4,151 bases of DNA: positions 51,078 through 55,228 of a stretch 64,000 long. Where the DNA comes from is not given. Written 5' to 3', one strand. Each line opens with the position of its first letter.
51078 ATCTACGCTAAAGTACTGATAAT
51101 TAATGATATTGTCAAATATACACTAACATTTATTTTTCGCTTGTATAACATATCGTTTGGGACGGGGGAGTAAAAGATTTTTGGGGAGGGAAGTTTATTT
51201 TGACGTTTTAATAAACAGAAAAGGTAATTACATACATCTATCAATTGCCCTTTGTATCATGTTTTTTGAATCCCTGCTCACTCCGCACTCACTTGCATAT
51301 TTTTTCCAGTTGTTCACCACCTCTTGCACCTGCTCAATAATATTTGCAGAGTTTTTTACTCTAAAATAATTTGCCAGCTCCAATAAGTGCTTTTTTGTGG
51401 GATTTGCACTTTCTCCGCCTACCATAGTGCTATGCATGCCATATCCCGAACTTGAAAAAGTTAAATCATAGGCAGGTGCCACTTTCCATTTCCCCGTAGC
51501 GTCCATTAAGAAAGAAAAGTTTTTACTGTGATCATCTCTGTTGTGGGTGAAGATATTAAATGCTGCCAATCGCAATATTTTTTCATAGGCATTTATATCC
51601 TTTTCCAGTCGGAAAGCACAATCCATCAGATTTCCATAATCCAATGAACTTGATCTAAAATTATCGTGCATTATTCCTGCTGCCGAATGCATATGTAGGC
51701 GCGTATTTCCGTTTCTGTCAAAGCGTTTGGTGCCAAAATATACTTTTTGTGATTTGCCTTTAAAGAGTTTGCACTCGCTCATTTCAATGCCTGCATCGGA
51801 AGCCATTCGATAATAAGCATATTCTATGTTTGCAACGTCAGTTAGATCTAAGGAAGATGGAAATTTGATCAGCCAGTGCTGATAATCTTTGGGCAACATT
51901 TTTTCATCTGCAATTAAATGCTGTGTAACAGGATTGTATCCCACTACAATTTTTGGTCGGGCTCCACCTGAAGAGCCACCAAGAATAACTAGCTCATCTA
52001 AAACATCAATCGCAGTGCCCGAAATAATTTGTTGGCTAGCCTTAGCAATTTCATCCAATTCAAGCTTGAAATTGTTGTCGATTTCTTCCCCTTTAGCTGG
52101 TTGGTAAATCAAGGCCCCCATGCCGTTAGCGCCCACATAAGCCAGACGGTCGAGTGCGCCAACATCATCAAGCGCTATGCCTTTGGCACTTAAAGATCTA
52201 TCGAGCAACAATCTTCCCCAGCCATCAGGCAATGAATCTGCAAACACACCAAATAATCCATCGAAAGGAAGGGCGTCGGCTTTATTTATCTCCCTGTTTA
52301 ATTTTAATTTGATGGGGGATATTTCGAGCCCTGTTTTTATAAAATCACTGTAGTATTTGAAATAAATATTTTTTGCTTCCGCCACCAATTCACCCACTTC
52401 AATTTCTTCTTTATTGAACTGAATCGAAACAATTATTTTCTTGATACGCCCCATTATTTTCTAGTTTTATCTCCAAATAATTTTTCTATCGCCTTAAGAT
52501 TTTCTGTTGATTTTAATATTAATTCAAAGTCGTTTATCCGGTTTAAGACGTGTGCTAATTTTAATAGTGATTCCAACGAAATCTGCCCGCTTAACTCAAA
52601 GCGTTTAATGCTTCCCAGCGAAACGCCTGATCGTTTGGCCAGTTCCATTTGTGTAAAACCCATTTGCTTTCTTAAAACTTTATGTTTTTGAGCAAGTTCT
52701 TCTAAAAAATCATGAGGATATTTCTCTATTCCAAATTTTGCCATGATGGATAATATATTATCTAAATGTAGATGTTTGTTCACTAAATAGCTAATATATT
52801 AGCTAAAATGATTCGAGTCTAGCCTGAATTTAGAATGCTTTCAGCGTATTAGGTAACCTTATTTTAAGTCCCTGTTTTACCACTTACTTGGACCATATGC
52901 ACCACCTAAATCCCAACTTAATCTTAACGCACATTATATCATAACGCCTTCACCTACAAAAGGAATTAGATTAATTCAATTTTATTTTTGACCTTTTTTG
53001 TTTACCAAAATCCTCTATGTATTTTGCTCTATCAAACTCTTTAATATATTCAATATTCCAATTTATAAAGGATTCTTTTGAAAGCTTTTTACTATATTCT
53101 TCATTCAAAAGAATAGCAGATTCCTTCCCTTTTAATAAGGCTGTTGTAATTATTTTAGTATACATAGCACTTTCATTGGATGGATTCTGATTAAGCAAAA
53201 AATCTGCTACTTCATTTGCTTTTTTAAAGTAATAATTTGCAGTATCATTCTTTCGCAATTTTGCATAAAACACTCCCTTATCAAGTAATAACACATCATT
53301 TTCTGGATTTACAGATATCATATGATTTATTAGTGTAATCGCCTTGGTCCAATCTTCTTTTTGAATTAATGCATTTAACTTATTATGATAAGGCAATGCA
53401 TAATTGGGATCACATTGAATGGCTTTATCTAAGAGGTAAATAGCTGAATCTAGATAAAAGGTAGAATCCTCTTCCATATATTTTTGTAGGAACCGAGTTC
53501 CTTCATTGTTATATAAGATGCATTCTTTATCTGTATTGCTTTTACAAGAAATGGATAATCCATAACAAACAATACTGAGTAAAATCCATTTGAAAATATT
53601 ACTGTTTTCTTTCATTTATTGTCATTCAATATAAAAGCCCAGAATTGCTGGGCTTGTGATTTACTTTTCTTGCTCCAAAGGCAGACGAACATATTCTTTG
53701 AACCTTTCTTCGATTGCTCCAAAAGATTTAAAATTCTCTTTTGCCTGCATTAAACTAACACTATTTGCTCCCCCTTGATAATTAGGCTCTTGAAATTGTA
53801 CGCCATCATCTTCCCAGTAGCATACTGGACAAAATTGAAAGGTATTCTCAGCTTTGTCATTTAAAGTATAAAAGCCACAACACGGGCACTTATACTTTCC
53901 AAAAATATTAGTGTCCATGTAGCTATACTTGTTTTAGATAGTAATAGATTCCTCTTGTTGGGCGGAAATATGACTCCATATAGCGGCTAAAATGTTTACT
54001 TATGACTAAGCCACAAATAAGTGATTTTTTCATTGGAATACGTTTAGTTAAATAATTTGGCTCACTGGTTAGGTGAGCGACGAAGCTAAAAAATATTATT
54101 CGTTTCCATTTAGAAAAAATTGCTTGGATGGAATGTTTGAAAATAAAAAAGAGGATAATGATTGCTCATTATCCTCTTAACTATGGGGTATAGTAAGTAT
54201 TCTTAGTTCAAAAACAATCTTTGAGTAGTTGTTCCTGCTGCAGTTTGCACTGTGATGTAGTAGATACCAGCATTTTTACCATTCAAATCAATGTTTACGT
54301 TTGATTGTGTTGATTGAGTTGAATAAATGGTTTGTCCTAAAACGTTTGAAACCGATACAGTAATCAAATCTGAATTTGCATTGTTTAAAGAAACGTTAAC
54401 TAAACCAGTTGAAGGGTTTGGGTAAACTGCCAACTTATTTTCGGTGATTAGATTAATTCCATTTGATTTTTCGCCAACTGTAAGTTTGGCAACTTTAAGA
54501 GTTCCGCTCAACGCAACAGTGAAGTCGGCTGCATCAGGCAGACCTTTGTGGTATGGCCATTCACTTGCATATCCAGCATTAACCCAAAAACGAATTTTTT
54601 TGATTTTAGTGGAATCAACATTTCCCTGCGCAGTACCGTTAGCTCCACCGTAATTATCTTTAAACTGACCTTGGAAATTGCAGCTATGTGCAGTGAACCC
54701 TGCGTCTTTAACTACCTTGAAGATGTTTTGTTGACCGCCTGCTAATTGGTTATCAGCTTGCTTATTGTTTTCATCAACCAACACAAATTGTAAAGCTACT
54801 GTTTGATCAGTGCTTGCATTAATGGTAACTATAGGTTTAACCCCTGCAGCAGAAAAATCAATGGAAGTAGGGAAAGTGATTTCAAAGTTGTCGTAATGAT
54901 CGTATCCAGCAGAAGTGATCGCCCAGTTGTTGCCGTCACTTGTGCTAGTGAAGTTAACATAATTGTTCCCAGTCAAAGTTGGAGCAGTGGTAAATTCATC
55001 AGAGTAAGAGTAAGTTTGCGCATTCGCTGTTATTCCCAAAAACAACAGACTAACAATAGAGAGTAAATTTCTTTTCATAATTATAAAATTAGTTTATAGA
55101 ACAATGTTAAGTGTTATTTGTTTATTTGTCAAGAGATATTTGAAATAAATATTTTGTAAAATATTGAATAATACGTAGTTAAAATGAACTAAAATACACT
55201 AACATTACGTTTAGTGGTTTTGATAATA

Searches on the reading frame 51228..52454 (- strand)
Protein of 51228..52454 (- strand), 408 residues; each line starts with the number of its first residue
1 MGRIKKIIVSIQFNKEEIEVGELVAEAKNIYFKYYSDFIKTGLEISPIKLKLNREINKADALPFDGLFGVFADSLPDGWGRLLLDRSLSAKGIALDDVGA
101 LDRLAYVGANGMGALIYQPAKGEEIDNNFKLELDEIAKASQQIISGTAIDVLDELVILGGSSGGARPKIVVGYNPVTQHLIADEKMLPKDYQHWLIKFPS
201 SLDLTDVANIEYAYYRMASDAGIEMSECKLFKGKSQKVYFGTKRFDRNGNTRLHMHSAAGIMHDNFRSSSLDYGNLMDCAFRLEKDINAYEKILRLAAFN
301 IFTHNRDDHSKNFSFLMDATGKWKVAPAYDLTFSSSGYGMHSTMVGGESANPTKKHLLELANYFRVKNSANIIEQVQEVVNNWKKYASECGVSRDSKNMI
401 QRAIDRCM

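Call 25: search_protein_families(library=pfam, proteins=[window:51228-52454:-], max_evalue=0.001)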
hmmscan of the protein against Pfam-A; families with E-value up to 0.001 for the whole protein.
window:51228-52454:- (408 aa): 2 families
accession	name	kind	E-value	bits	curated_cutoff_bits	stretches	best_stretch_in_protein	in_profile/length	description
PF07804.18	HipA_C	-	4.1e-48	164.3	30.5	1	161-383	2-213/213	HipA-like C-terminal domain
PF13657.11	Couple_hipA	-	2.5e-14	54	22.5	1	17-117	7-98/99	HipA N-terminal domain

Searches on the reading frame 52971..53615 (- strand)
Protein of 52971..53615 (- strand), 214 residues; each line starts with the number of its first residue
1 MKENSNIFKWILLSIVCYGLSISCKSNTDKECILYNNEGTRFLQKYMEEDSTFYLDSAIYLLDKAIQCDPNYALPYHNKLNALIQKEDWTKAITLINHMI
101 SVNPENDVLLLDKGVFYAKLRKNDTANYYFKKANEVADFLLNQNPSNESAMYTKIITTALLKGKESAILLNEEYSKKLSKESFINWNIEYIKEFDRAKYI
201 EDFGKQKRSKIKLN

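Call 25: search_protein_families(library=pfam, proteins=[window:52971-53615:-], max_evalue=0.001)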
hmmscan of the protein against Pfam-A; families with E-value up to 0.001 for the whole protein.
window:52971-53615:- (214 aa): 3 families
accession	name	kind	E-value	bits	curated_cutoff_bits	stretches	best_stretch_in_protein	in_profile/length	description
PF13431.12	TPR_17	-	1.9e-07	31.3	24.4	0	61-93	1-33/34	Tetratricopeptide repeat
PF07719.23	TPR_2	-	7e-05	23.1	27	0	55-72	17-34/34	Tetratricopeptide repeat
PF14559.12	TPR_19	-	0.00017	22.3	25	0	56-105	8-57/68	Tetratricopeptide repeat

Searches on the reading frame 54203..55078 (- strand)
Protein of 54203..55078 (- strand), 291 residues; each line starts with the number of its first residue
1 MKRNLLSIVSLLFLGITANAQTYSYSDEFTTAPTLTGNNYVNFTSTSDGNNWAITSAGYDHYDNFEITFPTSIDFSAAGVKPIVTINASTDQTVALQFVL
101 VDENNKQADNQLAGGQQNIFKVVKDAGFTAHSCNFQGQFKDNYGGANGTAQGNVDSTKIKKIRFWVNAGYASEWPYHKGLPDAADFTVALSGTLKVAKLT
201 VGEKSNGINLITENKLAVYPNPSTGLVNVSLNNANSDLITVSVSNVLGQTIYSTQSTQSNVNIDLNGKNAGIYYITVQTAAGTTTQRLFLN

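Call 25: search_protein_families(library=pfam, proteins=[window:54203-55078:-], max_evalue=0.001)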
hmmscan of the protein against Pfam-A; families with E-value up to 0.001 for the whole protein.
window:54203-55078:- (291 aa): 1 family
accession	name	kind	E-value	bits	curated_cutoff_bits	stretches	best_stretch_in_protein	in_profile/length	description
PF18962.6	Por_Secre_tail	-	3.2e-14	53.4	27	1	218-288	1-73/75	Secretion system C-terminal sorting domain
